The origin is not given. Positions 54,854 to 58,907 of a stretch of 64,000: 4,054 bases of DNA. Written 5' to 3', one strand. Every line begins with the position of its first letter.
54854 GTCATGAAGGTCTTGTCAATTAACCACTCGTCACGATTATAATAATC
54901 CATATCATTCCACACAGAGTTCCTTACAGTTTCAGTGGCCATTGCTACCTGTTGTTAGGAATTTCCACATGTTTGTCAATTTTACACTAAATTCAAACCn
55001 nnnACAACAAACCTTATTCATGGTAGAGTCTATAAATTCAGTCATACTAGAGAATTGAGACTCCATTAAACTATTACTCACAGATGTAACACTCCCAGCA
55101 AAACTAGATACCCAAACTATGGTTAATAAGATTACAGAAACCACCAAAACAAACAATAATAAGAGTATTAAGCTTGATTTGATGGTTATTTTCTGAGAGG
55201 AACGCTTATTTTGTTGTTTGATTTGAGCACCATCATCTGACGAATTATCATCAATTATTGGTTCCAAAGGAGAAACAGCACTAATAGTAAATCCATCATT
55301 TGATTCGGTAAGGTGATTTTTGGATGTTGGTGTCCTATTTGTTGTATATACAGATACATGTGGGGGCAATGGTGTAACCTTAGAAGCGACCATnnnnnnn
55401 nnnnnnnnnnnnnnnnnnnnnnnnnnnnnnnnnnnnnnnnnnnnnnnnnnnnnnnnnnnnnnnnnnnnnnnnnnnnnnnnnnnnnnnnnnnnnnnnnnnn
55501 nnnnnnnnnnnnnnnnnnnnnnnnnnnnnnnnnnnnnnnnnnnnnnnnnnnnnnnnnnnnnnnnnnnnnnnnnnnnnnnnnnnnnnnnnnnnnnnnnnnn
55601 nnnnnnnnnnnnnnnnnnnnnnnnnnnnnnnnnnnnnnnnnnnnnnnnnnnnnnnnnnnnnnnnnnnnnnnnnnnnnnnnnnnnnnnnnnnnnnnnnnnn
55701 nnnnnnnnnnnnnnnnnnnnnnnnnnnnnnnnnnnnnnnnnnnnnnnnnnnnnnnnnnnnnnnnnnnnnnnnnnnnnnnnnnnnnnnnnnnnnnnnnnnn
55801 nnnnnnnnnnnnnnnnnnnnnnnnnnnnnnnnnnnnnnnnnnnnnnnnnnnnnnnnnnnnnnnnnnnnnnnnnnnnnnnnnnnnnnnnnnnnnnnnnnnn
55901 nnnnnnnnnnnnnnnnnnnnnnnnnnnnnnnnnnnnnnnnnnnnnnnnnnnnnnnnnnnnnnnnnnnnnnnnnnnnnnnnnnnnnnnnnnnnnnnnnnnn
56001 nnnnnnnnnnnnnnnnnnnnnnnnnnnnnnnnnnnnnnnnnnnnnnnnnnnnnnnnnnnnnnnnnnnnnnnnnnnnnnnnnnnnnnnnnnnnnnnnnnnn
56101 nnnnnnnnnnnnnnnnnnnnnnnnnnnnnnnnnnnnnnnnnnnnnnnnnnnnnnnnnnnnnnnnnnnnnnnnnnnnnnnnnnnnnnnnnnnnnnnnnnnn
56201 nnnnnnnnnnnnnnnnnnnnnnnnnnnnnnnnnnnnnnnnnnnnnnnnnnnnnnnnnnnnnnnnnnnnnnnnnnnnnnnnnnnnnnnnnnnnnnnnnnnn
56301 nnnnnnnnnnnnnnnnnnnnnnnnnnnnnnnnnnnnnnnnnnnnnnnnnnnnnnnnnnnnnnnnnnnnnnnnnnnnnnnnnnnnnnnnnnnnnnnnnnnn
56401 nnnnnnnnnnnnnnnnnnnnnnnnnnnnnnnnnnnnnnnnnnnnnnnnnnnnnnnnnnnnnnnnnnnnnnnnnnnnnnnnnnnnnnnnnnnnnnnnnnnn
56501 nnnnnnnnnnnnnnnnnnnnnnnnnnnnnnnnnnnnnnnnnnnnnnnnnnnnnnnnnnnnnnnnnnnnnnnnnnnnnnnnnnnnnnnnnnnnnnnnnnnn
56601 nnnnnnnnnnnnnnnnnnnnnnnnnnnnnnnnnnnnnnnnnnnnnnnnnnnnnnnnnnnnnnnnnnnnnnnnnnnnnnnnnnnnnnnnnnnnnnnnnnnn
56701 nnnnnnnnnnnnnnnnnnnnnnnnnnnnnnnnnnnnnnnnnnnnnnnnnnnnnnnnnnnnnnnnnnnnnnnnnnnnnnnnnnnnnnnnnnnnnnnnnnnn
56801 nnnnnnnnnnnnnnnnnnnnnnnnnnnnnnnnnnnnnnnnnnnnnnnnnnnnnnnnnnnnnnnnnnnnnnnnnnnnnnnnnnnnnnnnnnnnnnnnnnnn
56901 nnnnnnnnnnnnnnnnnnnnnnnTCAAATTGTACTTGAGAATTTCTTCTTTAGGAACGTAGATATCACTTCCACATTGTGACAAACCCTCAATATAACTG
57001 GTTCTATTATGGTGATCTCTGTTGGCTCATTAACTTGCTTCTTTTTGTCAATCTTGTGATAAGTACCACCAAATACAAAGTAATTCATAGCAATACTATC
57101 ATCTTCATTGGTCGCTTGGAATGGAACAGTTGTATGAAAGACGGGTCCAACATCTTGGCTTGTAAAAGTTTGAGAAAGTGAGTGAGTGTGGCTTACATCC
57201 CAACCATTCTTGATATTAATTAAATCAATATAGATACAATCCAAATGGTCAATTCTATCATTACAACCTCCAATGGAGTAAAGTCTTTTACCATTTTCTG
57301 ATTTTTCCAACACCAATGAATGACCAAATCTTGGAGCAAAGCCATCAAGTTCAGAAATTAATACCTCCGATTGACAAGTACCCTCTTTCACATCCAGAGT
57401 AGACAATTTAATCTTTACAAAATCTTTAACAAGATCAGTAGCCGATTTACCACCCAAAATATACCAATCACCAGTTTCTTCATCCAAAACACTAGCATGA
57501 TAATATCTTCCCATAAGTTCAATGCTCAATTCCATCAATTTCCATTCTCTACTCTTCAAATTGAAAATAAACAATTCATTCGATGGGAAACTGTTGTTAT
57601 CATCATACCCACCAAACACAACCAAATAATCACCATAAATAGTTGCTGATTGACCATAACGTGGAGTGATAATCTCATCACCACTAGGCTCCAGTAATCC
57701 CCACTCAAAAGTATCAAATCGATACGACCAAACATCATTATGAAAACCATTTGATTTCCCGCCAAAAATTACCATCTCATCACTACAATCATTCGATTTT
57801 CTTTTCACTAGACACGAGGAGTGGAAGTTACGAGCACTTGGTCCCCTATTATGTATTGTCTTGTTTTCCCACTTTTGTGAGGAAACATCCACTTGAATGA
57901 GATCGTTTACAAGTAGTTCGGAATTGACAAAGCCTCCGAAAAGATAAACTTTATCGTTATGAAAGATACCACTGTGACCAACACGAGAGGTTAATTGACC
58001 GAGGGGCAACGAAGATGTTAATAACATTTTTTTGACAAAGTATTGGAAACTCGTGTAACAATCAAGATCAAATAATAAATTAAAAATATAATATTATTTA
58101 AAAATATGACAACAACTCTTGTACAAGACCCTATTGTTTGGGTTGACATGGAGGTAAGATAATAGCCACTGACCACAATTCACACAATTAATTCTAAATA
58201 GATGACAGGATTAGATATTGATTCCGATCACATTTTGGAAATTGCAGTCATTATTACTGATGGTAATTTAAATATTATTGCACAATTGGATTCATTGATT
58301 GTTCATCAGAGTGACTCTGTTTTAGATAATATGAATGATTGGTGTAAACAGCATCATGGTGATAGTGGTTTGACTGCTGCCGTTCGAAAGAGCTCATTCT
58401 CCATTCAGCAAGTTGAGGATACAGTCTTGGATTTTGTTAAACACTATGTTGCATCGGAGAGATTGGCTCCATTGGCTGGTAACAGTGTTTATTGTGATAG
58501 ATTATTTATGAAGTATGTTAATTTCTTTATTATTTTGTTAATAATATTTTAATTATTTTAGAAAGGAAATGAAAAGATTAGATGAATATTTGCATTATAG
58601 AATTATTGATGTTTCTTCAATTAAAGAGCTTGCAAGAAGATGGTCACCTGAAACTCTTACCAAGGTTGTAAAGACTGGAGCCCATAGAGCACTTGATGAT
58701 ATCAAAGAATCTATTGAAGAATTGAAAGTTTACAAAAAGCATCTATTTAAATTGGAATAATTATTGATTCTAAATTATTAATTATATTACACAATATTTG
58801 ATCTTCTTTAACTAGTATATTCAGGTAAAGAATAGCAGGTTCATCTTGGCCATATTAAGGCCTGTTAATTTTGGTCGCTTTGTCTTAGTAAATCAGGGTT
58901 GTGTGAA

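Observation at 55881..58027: Kelch-propeller fused to a CAAX-bearing Rho/Rac GTPase, with switch-II 'DFD' on a 10-nt microexon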

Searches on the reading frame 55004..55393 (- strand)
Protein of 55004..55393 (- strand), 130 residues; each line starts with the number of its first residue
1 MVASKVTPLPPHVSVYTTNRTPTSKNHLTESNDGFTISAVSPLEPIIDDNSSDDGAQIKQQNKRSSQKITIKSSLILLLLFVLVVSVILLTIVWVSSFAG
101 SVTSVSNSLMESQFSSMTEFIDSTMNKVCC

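Call 46: search_protein_families(library=pfam, proteins=[window:55004-55393:-], max_evalue=0.01)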
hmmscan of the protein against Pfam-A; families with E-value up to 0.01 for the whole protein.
seq(130 aa): 1 family
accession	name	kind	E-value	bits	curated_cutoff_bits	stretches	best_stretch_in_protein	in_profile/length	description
PF04547.17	Anoctamin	-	0.0053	16.1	28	1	56-129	106-172/460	Calcium-activated chloride channel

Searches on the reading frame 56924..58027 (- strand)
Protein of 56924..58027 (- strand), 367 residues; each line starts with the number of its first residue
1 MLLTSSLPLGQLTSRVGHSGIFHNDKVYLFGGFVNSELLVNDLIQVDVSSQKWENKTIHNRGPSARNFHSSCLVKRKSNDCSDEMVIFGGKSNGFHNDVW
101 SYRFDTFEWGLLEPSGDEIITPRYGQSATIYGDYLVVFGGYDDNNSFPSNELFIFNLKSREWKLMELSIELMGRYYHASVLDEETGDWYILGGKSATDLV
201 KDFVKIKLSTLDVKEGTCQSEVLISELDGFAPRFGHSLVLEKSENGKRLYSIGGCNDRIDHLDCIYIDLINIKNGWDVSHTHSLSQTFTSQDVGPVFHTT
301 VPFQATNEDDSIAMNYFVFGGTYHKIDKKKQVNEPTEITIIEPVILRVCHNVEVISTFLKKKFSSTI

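Call 5: search_protein_families(library=pfam, proteins=[window:56927-58027:-], max_evalue=0.01)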
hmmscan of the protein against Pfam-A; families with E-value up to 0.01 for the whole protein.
seq(367 aa): 9 families
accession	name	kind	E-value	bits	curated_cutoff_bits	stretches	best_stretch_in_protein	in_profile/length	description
PF24681.1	Kelch_KLHDC2_KLHL20_DRC7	-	1.9e-43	148.8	50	2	13-140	102-221/221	KLHDC2/KLHL20/DRC7 Kelch-repeats domain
PF24981.1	Beta-prop_ATRN-LZTR1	-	1e-35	123.8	50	2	12-256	37-281/289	Attractin/LZTR1 beta-propeller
PF13415.12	Kelch_3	-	8.2e-25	86.9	22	3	83-130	2-47/48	Galactose oxidase, central domain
PF13418.12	Kelch_4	-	7.8e-22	77.4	21.6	3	130-163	10-42/49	Galactose oxidase, central domain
PF13964.12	Kelch_6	-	8e-21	73.7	25.3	2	122-163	1-41/50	Kelch motif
PF01344.31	Kelch_1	-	1.1e-16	60.4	20.1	2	122-164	1-41/46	Kelch motif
PF13854.13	Kelch_HCF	-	7.5e-14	52.2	113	1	14-142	121-259/345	Host cell factor, Kelch-repeats domain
PF07646.21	Kelch_2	-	3.7e-10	39.7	21.3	1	122-164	1-43/48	Kelch motif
PF24996.1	NANM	-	0.0056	16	45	0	23-94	62-128/350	N-acetylneuraminate epimerase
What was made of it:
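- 57020..58027 (-): Kelch beta-propeller coding region, from the start ATG at 58027 to the last codon (Thr of 'NEPT') that is still homologous to intact relatives. Pfam Kelch families, E down to 1.9e-43 (call 5).
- Checked: Pfam finds Kelch families down to E=1.9e-43 (call 5).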

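Call 7: find_encoding_contigs(protein=window:56924-58027:-, flank=5000, max_places=6)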
Protein window:56924-58027:- (367 aa): no gene with exactly this product is on record in the collection.

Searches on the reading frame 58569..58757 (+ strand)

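Call 46: search_protein_families(library=pfam, proteins=[window:58569-58757:+], max_evalue=0.01)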
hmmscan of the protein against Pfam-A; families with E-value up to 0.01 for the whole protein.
seq(63 aa): 1 family
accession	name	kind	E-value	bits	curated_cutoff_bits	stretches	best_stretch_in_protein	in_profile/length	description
PF00929.31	RNase_T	-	1.3e-07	32.7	24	1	2-52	112-164/164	Exonuclease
